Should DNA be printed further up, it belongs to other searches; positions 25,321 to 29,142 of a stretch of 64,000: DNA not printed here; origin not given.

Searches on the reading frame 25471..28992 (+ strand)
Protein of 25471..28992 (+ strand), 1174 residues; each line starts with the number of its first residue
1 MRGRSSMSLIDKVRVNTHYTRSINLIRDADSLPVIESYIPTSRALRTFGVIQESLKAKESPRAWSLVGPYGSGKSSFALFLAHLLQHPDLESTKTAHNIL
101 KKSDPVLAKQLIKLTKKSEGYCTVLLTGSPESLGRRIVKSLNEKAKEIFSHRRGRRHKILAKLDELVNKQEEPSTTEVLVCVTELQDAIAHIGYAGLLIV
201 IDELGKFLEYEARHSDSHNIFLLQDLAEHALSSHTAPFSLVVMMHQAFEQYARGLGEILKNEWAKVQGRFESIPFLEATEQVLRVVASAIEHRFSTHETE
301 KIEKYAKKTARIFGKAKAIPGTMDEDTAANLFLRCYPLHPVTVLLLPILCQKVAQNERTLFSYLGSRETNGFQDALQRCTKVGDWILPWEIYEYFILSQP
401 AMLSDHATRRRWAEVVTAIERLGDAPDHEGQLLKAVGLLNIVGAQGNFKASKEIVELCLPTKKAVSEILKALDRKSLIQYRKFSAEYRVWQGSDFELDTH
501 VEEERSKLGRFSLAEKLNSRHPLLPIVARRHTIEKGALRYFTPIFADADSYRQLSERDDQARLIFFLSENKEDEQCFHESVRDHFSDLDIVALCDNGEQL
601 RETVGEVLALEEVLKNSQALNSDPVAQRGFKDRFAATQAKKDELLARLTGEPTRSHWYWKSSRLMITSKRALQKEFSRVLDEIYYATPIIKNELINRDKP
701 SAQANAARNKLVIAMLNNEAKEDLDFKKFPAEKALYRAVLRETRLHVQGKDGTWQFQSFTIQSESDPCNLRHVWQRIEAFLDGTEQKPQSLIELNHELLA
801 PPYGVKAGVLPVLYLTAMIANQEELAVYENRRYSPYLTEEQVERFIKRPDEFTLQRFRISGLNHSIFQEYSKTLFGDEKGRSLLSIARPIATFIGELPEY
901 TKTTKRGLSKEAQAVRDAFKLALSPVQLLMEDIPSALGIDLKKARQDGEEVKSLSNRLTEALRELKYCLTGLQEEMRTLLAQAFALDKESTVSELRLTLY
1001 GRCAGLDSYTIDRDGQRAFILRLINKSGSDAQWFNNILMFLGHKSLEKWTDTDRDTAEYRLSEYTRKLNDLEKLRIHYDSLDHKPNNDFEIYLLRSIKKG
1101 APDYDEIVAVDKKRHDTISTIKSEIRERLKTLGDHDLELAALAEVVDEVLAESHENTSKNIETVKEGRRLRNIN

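Call 71: search_protein_families(library=padloc, proteins=[window:25471-28992:+], max_evalue=0.00001)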
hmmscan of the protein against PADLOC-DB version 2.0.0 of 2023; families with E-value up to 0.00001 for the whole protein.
window:25471-28992:+ (1174 aa): 14 families
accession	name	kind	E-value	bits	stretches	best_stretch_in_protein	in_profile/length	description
PDLC02775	SspC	-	0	1412.4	1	7-1075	1-1063/1064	SspC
PDLC02779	SspC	-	0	1346.4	1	15-1074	1-1054/1054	SspC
PDLC02781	SspC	-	2.3e-259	861.4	1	21-1124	2-1102/1104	SspC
PDLC02778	SspC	-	3.9e-208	691.7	1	19-1071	1-1047/1053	SspC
PDLC02780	SspC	-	1.7e-204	679.8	1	9-1075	1-1027/1045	SspC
PDLC02774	SspC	-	2.6e-164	546.6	1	20-1076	2-1031/1065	SspC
PDLC02777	SspC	-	4.8e-151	503.1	1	21-1065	2-1037/1097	SspC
PDLC02776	SspC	-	7.2e-149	495.4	1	149-1126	74-1038/1039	SspC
PDLC02478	BrxC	-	1.7e-137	457.8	1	17-1057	8-1047/1108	BrxC-PglY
PDLC02770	SspC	-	1.1e-119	399.2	1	15-1071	2-1037/1047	SspC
PDLC02773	SspC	-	3.9e-119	397.2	1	52-1053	30-996/1011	SspC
PDLC02772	SspC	-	1.3e-81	273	1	50-1128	41-1122/1123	SspC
PDLC02771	SspC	-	6.4e-71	237.7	2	391-747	451-812/828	SspC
PDLC02477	BrxC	-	5e-06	22.4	0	197-376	241-406/1419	BrxC-PglY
